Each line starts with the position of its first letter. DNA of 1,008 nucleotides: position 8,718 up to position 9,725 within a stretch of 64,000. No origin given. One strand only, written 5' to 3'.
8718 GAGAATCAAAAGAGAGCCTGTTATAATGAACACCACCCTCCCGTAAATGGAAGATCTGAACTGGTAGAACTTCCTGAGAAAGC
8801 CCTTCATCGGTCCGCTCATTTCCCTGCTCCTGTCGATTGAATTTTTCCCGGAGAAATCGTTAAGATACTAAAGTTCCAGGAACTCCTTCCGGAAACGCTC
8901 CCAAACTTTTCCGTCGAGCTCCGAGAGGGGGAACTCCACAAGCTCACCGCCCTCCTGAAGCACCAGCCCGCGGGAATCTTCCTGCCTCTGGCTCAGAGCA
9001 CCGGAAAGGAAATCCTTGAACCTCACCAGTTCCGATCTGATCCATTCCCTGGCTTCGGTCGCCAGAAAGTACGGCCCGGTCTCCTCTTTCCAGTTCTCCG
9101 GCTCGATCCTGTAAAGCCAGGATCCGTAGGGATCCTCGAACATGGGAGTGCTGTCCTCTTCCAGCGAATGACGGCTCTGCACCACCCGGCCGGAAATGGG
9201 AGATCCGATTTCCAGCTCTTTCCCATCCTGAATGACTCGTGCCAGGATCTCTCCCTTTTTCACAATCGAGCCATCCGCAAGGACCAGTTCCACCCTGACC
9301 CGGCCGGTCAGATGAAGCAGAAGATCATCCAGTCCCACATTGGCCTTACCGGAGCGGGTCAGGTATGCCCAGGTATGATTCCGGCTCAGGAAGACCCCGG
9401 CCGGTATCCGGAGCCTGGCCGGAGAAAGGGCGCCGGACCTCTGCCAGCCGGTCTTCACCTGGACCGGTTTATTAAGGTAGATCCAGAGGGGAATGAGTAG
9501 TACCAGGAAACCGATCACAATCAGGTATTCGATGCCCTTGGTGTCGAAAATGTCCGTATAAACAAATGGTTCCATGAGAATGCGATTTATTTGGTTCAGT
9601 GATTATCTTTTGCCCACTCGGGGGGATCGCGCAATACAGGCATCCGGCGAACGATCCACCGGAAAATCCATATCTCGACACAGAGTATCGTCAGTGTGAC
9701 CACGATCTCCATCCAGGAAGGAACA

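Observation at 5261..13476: Seven-gene operon: orphan NrfC/NrfD redox module flanked by two membrane-anchored GcvH-like proteins, with a haem-motif kinase, sigma-54 regulator and metzincin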

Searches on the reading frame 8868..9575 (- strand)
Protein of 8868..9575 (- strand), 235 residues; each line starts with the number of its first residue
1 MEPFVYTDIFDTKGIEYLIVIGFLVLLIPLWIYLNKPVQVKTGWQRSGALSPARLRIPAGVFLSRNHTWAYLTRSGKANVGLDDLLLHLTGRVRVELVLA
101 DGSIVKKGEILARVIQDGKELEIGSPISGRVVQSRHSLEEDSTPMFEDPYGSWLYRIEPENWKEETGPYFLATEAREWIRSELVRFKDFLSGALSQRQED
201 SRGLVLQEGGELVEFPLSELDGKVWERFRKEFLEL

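Call 4: search_protein_families(library=pfam, proteins=[window:8868-9575:-], max_evalue=0.01)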
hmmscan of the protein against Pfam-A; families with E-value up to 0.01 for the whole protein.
window:8868-9575:- (235 aa): 1 family
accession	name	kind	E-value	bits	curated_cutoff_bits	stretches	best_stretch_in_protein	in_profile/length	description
PF01597.25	GCV_H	-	1.1e-10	41.8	22.2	1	65-173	5-113/122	Glycine cleavage H-protein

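Call 5: search_protein_families(library=ncbifam, proteins=[window:8868-9575:-], max_evalue=0.01)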
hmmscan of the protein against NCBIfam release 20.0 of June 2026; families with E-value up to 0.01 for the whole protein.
window:8868-9575:- (235 aa): 4 families
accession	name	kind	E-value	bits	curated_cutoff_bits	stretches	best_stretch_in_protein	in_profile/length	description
NF002270.0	PRK01202.1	subfamily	9.2e-10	38.4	117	1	57-175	4-122/129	glycine cleavage system protein GcvH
NF045810.1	GcvH_rel_desulf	equivalog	3.6e-09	36.5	150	1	61-167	17-122/167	GcvH-related protein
TIGR00527.1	gcvH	equivalog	3.5e-07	30.3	115.85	1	57-173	2-119/129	glycine cleavage system protein GcvH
TIGR03077.1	not_gcvH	equivalog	0.00017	21.6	144.05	1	65-154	4-94/110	glycine cleavage protein H-like protein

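Call 6: find_homologous_proteins(query=window:8868-9575:-)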
Query window:8868-9575:- (235 aa): 910 proteins with E <= 0.001 among 3493 candidates; the best 120 are listed.
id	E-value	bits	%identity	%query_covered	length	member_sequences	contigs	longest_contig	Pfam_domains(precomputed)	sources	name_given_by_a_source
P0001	1.7e-152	524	100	100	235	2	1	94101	PF01597.26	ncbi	-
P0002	1.4e-81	292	58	99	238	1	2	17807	PF01597.26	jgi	jgi:glycine cleavage system H protein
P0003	2.5e-81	291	57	100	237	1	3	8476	PF01597.26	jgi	jgi:glycine cleavage system H protein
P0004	4.4e-78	280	56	100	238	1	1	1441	PF01597.26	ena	-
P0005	4.6e-77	277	54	100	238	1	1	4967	PF01597.26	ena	-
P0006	2.5e-76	274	55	100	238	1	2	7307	PF01597.26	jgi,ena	jgi:glycine cleavage system H protein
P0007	2.5e-75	271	54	99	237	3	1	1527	PF01597.26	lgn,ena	-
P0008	3.6e-75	271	52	100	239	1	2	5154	PF01597.26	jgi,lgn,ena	-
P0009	4.0e-75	270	51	100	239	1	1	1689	PF01597.26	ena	-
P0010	5.1e-75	270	55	99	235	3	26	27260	PF01597.26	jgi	jgi:glycine cleavage system H protein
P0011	8.2e-75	269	54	99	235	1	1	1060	PF01597.26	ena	-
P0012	1.2e-74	269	51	99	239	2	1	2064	PF01597.26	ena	-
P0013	2.6e-74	268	52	100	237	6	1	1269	PF01597.26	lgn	-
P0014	1.3e-73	266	52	100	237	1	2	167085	PF01597.26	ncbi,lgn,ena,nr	ncbi:MAG: glycine cleavage system protein H [Bacteroidales bacterium]|nr:glycine cleavage system pro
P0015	2.5e-73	265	53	100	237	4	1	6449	PF01597.26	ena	-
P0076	2.4e-69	252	51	100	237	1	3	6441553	PF01597.26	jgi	jgi:glycine cleavage system H protein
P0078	3.1e-69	251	50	99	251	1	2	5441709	PF01597.26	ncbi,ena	-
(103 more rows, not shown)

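Call 7: find_encoding_contigs(protein=P0001, flank=10000, max_places=2)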
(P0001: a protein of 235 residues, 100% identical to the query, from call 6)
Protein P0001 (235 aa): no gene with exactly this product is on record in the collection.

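Call 8: find_encoding_contigs(protein=P0076, flank=10000, max_places=3)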
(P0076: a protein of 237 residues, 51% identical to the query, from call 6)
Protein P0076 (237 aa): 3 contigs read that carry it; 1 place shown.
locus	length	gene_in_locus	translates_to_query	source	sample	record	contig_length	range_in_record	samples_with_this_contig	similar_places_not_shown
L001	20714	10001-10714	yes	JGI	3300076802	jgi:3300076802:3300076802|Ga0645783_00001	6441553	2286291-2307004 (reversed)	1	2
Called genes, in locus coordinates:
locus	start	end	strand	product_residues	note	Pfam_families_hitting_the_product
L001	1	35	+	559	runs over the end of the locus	PF00672:HAMP (weak), PF00512:HisKA, PF02518:HATPase_c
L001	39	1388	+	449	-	PF00072:Response_reg, PF07724:AAA_2 (faint), PF00158:Sigma54_activat, PF14532:Sigma54_activ_2, PF00004:AAA (weak), PF07728:AAA_5, PF25601:AAA_lid_14, PF02954:HTH_8, +1 more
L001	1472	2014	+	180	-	PF07998:Peptidase_M54, PF00413:Peptidase_M10 (weak)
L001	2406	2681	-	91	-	-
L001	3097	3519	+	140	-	PF13635:DUF4143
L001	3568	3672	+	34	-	-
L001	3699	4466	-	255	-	-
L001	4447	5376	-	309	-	PF19964:EAD11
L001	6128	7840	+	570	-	PF12849:PBP_like_2, PF01597:GCV_H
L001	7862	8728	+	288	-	PF12838:Fer4_7 (faint), PF13187:Fer4_9 (faint), PF12797:Fer4_2 (faint), PF13237:Fer4_10 (faint), PF13247:Fer4_11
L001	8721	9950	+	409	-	PF03916:NrfD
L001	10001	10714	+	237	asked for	PF01597:GCV_H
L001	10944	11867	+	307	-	PF09603:Fib_succ_major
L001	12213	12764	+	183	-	PF04542:Sigma70_r2, PF08281:Sigma70_r4_2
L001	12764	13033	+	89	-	-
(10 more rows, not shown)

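Call 9: find_encoding_contigs(protein=P0078, flank=10000, max_places=3)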
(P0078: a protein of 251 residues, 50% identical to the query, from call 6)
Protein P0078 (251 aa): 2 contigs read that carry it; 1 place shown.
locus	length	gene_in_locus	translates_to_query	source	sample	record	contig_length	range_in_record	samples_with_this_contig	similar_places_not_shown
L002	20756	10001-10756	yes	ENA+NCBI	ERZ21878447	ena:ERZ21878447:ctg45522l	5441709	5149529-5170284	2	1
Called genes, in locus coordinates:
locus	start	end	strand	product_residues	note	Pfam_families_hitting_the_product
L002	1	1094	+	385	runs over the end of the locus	PF22020:RlmL_1st, PF02926:THUMP, PF01170:UPF0020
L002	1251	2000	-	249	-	PF08501:Shikimate_dh_N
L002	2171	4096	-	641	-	PF00005:ABC_tran, PF02463:SMC_N (faint), PF13304:AAA_21 (faint), PF12848:ABC_tran_Xtn, PF00005:ABC_tran, PF16326:ABC_tran_CTD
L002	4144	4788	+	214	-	PF00730:HhH-GPD, PF00633:HHH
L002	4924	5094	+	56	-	PF00037:Fer4, PF13237:Fer4_10, PF14697:Fer4_21, PF12838:Fer4_7, PF13187:Fer4_9, PF25160:LdpA_Fe-S-bd (weak), PF12797:Fer4_2 (weak), PF00037:Fer4, +4 more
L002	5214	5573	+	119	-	PF18962:Por_Secre_tail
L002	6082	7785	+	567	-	PF12849:PBP_like_2 (weak), PF01597:GCV_H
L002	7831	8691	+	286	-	PF00037:Fer4 (faint), PF12797:Fer4_2 (faint), PF12837:Fer4_6 (faint), PF13237:Fer4_10 (faint), PF13247:Fer4_11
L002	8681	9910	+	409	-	PF03916:NrfD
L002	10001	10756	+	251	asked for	PF01597:GCV_H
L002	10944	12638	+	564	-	PF00672:HAMP (weak), PF00512:HisKA, PF02518:HATPase_c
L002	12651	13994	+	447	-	PF00072:Response_reg, PF01078:Mg_chelatase (faint), PF00158:Sigma54_activat, PF14532:Sigma54_activ_2, PF07728:AAA_5, PF00004:AAA (weak), PF25601:AAA_lid_14, PF02954:HTH_8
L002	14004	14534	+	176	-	PF07998:Peptidase_M54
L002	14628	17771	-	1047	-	PF17128:DUF5107, PF12895:ANAPC3 (faint), PF07719:TPR_2 (faint), PF13424:TPR_12 (faint), PF13428:TPR_14 (faint), PF13432:TPR_16 (faint), PF14559:TPR_19 (faint), PF13174:TPR_6 (faint)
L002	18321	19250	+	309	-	PF00480:ROK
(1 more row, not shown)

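Call 13: search_solved_structures(query=window:8868-9575:-, max_evalue=1, show_alignments=2)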
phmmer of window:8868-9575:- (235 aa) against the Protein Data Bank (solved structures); distinct sequences matched with E-value up to 1: 9.
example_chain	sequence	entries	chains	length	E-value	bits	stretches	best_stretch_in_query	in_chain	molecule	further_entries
1onl_A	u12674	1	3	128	7.9e-09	38.6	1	57-162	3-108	glycine cleavage system H protein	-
2ka7_A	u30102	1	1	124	4.4e-05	26.3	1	65-160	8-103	Glycine cleavage system H protein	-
1zko_A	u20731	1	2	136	5.5e-05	26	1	65-160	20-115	Glycine cleavage system H protein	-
3hgb_A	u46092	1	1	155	0.00011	25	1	56-160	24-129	Glycine cleavage system H protein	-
3a8i_E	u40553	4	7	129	0.00014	24.7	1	56-162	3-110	Glycine cleavage system H protein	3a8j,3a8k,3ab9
3a7a_B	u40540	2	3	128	0.00015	24.6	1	57-162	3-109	Glycine cleavage system H protein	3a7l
3tzu_A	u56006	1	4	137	0.00017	24.4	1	56-160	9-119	Glycine cleavage system H protein 1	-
3ift_A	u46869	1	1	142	0.0002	24.2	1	57-160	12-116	Glycine cleavage system H protein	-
1dxm_A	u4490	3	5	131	0.021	17.6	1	61-162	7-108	H PROTEIN | H PROTEIN OF THE GLYCINE CLEAVAGE SYSTEM | H-PROTEIN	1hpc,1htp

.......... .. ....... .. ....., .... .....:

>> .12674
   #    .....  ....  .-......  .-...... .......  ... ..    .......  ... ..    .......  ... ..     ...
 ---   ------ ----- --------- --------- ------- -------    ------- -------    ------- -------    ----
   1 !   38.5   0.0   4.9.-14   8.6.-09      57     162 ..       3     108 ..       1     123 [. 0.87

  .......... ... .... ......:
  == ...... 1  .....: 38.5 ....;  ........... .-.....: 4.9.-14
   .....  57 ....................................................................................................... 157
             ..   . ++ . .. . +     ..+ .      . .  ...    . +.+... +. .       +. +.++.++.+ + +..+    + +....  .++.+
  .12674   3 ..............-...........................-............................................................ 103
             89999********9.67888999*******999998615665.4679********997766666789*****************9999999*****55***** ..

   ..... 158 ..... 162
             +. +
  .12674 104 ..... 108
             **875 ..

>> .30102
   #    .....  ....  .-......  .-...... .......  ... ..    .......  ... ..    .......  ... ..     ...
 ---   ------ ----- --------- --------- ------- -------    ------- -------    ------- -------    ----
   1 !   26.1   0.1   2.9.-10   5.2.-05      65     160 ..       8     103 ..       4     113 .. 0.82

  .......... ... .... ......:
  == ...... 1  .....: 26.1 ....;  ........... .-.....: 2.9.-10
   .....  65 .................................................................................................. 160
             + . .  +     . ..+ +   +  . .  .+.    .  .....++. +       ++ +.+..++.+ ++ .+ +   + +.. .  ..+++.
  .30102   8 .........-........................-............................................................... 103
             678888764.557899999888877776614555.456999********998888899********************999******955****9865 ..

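Call 23: find_related_loci(query=A1, collection=genome_contigs, flank=10000)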
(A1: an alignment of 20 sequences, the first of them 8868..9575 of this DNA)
Query A1 (235 aa) in genome_contigs; peptide patterns used: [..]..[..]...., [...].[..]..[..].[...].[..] (x = any residue, [..] = any of these).
599 stretches matched a pattern (row limit reached: there are more); 452 encode a relative of the query (tblastn E <= 1e-3); the best 80 are kept; 80 distinct loci.
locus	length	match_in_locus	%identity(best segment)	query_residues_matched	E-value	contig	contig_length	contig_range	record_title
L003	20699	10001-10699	55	1-233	5e-79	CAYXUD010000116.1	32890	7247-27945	MAG TPA_asm: uncultured Bacteroides sp. isolate SRP185410_co1_383 genome assembly, contig: k141_1627331, whole genome sh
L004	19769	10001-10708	52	1-234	5e-79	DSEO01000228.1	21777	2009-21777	MAG TPA_asm: Bacteroides sp. isolate SpSt-1244 Ga0116196_1000086, whole genome shotgun sequence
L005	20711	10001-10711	50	1-235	2e-78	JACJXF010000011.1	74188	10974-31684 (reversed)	MAG: Bacteroidales bacterium isolate HK-STAS-BACT-5 HK-STAS-BACT-5_11, whole genome shotgun sequence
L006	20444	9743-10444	52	1-234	4e-78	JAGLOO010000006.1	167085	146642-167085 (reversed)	MAG: Bacteroidales bacterium isolate RS_7_37 ROV157_7.bin.37.fa_6, whole genome shotgun sequence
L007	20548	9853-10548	53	1-233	2e-77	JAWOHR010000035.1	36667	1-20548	MAG: Bacteroidales bacterium isolate CWP4-3.bin.80 k191_741902, whole genome shotgun sequence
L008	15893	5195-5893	53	1-233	3e-77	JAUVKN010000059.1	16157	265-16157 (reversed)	MAG: Bacteroidia bacterium isolate CSMAG_481 CSMAG_481_k141_372975_length_16157_cov_10.1450, whole genome shotgun sequen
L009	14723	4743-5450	51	1-234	6e-77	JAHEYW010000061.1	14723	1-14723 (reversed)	MAG: Bacteroidales bacterium isolate nzgw137 NODE_8327_length_14724_cov_3.303499, whole genome shotgun sequence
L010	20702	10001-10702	52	1-235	2e-76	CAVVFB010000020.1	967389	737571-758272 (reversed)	MAG: uncultured Bacteroidetes bacterium isolate MFD04716.bin.2.43 genome assembly, contig: contig_8153, whole genome sho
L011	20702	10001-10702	51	1-234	3e-76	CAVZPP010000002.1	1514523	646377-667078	MAG: uncultured Bacteroidaceae bacterium isolate MFD03804.bin.1.39 genome assembly, contig: contig_14406, whole genome s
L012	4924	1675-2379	53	1-235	2e-75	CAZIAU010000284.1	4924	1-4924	MAG TPA_asm: uncultured Bacteroides sp. isolate binchicken_co150_65 genome assembly, contig: NODE_52377_length_4924_cov_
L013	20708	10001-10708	51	1-234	2e-75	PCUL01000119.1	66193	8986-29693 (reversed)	MAG: Bacteroidetes bacterium CG18_big_fil_WC_8_21_14_2_50_41_14 CG18_scaffold_238_c, whole genome shotgun sequence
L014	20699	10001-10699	51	1-235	1e-75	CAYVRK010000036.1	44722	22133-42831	MAG TPA_asm: uncultured Bacteroides sp. isolate binchicken_co151_283 genome assembly, contig: NODE_1011_length_44722_cov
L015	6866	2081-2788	50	1-234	5e-75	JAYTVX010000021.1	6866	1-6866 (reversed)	MAG: Bacteroidales bacterium isolate GFS_5746 GFS_5746_20, whole genome shotgun sequence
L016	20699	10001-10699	52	1-235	4e-75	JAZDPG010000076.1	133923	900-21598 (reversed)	MAG: Bacteroidota bacterium isolate MEGAHIT-group-0.823 k141_20814462, whole genome shotgun sequence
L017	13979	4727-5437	49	1-235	6e-75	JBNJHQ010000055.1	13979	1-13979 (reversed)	MAG: Bacteroidota bacterium isolate Y22_0dBSd3.bin.43 NODE_3818_length_13979_cov_8.264409, whole genome shotgun sequence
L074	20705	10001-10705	47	1-233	4e-70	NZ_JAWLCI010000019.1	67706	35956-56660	MAG: Mariniphaga sp. isolate 15dZY3.bin.39 NODE_680_length_67706_cov_63.984898, whole genome shotgun sequence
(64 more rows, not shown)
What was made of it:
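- Family size: at least 452 relatives in a one-genome-per-species collection (call 23).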

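Call 34: predict_structure(alignment_id=A2)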
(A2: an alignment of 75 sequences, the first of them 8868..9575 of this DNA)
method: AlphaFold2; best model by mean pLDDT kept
length: 235 residues; sequences in the alignment: 75
mean_pLDDT: 83.3   pTM: 0.71
mean pLDDT of the five models: 83.3, 83.1, 80.1, 79.7, 79.0
residues with pLDDT >= 90: 124; 70-90: 67; 50-70: 28; < 50: 16
segments of 3 or more residues with pLDDT < 50: 1-3, 37-47
pLDDT, mean of each block of 10 residues (from residue 1): 48 74 87 60 47 79 95 96 93 93 96 93 96 94 88 96 93 91 92 68 62 83 90 84
secondary structure, 60 per line:
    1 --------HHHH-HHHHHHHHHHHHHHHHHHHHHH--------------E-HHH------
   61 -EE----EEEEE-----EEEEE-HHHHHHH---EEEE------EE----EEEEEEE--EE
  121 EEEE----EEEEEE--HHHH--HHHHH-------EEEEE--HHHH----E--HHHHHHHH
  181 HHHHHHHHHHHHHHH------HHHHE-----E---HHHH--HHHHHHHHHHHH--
elements in order: H9-12 H14-35 E68-72 E78-82 H84-90 E94-97 E110-116 E119-124 E129-134 H137-140 H143-147 E155-159 H162-165 H173-195 H202-205 H216-219 H222-233
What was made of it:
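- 8868..9575 (-): g4: short paralogue of the g1 C-terminal module. It has an invariant 14-residue periplasmic N-terminus (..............), a transmembrane helix, a tether, and a cytoplasmic GcvH-fold domain with the same C-terminal extension. AF2 model, pLDDT 83 (call 34).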

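Call 37: fold_search(model_id=the predicted structure, library=pdb)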
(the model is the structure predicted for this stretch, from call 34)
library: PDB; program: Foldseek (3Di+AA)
matches with E <= 10: 743; with E <= 0.001: 22
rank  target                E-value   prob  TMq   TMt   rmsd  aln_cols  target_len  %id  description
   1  1onl_A                2.4e-10  1.00  0.49  0.88   1.9       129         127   29  Crystal structure of Thermus thermophilus HB8 H-protein of the glycine cleavage system (released 2003-08-26)
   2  3a8j_E                1.1e-09  1.00  0.49  0.89   1.5       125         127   24  Crystal Structure of ET-EHred complex (released 2010-04-07)
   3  3a8i_E                1.3e-09  1.00  0.50  0.89   1.5       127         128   24  Crystal Structure of ET-EHred-5-CH3-THF complex (released 2010-04-07)
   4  3a8k_E                2.2e-09  1.00  0.50  0.90   1.5       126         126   24  Crystal Structure of ETD97N-EHred complex (released 2010-04-07)
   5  3ab9                  2.2e-09  1.00  0.50  0.90   1.7       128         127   23  Crystal Structure of lipoylated E. coli H-protein (reduced form) (released 2010-04-07)
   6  3a7a_B                5.1e-09  1.00  0.47  0.83   2.5       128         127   23  Crystal structure of E. coli lipoate-protein ligase A in complex with octyl-amp and apoH-protein (released 2010-01-19)
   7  3klr                  1.1e-08  1.00  0.48  0.87   1.6       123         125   22  Bovine H-protein at 0.88 angstrom resolution (released 2010-06-09)
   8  3hgb                  1.8e-08  1.00  0.46  0.79   2.6       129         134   25  Crystal structure of glycine cleavage system protein H from Mycobacterium tuberculosis (released 2009-05-26)
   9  3a7l                  2.1e-08  1.00  0.50  0.89   1.6       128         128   23  Crystal structure of E. coli apoH-protein (released 2010-01-19)
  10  3ift                  2.9e-08  1.00  0.47  0.79   2.5       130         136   24  Crystal structure of glycine cleavage system protein H from Mycobacterium tuberculosis, using X-rays from the Compact Li (released 2009-08-11)
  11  3tzu_A                3.2e-08  1.00  0.45  0.80   2.1       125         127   26  Crystal structure of a glycine cleavage system H protein (GCVH) from Mycobacterium marinum (released 2011-10-05)
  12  8ugo_E                4.1e-08  1.00  0.46  0.85   2.0       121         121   22  Structure of the complex between Human LIAS and H-protein in the presence of 5'-deoxyadenosine (released 2025-07-09)
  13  9c19_E                4.9e-08  1.00  0.48  0.87   2.1       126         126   21  Structure of human LIAS (released 2025-07-09)
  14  9c19_D                6.3e-08  1.00  0.45  0.82   3.0       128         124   19  Structure of human LIAS (released 2025-07-09)
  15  1htp                  7.1e-08  1.00  0.49  0.85   1.9       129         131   26  REFINED STRUCTURES AT 2 ANGSTROMS AND 2.2 ANGSTROMS OF THE TWO FORMS OF THE H-PROTEIN, A LIPOAMIDE-CONTAINING PROTEIN OF (released 1995-03-31)
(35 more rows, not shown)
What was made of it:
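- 8868..9575 (-): Foldseek matches GcvH at TMt 0.88-0.90, rmsd 1.5-1.9 A (call 37).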

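Call 67: search_protein_representatives(alignment_id=A2)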
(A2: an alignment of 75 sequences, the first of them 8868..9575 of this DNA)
Query: 75 sequences, 239 profile positions. Proteins with E-value up to 0.001 (for the whole library): 7727; up to 1e-10: 2663; up to 1e-30: 464. The best 150 are listed.
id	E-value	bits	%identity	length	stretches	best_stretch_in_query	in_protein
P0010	1.2e-105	368.3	-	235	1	1-235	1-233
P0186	7.6e-103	359.2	-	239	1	1-237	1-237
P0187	1.5e-95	335.3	-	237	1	1-238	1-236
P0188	1.0e-93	329.2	-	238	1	1-236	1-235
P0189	2.3e-85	301.9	-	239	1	1-237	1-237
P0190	1.9e-82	292.4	-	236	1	1-236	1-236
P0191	7.1e-82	290.5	-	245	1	1-237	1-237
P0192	3.3e-81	288.3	-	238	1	1-237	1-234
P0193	1.3e-79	283.1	-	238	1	1-236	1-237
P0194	3.5e-78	278.4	-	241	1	1-236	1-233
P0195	6.0e-78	277.7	-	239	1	1-237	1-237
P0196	1.3e-77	276.5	-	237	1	1-237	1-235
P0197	1.6e-77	276.2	-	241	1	1-237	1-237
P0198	2.1e-77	275.9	-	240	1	1-236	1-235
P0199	2.5e-74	265.8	-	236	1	1-236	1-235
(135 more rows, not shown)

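Call 73: list_cluster_members(proteins=[P0001, P0121])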
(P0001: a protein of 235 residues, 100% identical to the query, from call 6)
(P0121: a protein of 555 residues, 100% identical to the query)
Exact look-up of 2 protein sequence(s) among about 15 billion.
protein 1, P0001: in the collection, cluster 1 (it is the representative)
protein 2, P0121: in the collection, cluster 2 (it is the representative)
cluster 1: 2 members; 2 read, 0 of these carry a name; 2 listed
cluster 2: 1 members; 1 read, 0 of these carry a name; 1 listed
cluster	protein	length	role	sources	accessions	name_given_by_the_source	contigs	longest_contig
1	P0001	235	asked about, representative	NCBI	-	-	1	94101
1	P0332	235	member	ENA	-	-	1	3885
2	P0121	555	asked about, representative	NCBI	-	-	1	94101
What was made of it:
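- Tried and rejected: The exact-protein look-up of the window's own contig failed (call 7), and cluster members carry no names (call 73).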

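Call 74: search_protein_families(library=padloc, proteins=[window:8868-9575:-], max_evalue=0.001)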
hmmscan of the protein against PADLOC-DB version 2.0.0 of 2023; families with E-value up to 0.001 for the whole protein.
window:8868-9575:- (235 aa): 0 families
